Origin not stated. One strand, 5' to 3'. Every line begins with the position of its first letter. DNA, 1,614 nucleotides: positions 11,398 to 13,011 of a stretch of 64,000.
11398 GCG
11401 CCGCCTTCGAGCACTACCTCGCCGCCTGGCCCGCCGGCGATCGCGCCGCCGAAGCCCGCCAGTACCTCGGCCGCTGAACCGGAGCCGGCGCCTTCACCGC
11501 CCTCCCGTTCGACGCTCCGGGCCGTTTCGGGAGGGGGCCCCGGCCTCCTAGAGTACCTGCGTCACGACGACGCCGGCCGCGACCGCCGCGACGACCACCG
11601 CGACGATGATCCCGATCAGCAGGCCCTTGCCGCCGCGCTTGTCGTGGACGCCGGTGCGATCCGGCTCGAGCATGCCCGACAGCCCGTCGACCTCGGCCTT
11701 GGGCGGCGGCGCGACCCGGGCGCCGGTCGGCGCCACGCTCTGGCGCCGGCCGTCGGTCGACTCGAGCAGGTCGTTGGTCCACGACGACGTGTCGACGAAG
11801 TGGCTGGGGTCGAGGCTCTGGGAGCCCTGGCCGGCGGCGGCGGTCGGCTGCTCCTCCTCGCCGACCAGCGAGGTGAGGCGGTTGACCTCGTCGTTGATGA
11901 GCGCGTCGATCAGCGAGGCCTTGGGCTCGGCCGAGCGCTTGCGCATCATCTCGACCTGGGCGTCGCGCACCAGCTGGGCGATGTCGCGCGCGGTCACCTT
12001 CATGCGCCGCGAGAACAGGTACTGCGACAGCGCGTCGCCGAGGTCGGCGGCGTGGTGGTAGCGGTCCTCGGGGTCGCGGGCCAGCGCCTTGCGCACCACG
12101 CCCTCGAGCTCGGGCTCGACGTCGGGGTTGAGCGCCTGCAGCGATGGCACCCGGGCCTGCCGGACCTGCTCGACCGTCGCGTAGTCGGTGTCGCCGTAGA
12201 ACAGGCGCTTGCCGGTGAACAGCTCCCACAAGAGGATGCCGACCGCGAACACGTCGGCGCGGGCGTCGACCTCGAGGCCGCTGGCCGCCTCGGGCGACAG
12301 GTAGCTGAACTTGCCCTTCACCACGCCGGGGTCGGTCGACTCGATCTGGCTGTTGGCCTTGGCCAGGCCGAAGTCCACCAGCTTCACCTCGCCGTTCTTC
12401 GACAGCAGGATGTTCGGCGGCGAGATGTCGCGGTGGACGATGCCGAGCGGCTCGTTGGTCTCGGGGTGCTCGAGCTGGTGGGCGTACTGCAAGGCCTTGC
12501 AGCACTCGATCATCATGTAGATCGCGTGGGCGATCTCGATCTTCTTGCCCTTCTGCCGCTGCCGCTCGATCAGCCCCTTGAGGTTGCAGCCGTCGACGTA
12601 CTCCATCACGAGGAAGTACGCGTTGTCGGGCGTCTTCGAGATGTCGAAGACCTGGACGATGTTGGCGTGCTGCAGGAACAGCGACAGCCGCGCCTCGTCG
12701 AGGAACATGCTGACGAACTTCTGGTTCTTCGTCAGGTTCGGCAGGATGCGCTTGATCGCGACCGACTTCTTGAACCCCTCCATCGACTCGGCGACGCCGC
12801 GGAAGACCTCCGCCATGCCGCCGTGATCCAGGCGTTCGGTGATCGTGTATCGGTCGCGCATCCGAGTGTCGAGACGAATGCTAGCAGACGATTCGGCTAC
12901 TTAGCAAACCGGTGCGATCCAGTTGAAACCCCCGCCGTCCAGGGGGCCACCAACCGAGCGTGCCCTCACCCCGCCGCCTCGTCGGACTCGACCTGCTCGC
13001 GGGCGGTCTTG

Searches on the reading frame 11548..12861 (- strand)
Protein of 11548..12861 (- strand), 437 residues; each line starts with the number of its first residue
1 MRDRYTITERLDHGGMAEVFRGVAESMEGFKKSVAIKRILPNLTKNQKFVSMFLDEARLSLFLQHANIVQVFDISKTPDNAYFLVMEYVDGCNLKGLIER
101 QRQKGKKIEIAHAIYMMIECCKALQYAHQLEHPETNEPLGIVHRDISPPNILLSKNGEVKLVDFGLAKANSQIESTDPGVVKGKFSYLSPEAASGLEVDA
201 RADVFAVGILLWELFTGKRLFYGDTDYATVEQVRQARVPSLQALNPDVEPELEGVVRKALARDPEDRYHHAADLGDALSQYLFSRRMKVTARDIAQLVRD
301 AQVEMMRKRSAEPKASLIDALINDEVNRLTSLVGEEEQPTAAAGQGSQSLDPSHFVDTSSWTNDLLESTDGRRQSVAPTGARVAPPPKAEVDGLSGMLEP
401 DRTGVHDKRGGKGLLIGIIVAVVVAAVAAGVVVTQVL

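Call 31: find_encoding_contigs(protein=window:11548-12861:-, flank=10000, max_places=8)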
Protein window:11548-12861:- (437 aa): 4 contigs read that carry it; 3 places shown.
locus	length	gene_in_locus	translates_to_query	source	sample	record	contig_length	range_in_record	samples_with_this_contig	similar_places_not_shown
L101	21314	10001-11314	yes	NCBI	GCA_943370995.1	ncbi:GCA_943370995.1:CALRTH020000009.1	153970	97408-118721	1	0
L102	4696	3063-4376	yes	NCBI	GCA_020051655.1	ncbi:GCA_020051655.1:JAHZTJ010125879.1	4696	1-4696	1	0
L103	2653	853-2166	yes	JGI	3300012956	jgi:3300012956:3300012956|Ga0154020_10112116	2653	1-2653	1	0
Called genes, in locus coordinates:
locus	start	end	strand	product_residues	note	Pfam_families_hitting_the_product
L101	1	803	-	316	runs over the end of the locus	PF04166:PdxA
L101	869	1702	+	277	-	PF11306:DUF3108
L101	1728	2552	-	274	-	-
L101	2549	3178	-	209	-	-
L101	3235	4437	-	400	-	PF00481:PP2C (weak), PF13672:PP2C_2, PF07228:SpoIIE (faint)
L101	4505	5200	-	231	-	PF21695:GlnR_1st, PF00486:Trans_reg_C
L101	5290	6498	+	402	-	PF06689:zf-C4_ClpX, PF00493:MCM (weak), PF00004:AAA, PF07724:AAA_2, PF07728:AAA_5 (weak), PF13401:AAA_22 (faint), PF10431:ClpB_D2-small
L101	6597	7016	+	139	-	-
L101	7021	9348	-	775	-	-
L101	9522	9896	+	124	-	PF21157:DksA_N (weak), PF01258:zf-dskA_traR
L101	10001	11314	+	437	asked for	PF00069:Pkinase, PF07714:PK_Tyr_Ser-Thr, PF03109:ABC1 (faint), PF01636:APH (faint)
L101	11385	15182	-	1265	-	PF00515:TPR_1 (faint), PF13432:TPR_16 (weak), PF14559:TPR_19 (weak), PF13432:TPR_16 (weak), PF14559:TPR_19 (weak), PF13371:TPR_9, PF13414:TPR_11 (weak), PF13432:TPR_16 (weak), +7 more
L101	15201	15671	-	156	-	-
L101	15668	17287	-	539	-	-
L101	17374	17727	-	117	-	-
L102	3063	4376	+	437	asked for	PF00069:Pkinase, PF07714:PK_Tyr_Ser-Thr, PF03109:ABC1 (faint), PF01636:APH (faint)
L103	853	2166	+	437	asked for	PF00069:Pkinase, PF07714:PK_Tyr_Ser-Thr, PF03109:ABC1 (faint), PF01636:APH (faint)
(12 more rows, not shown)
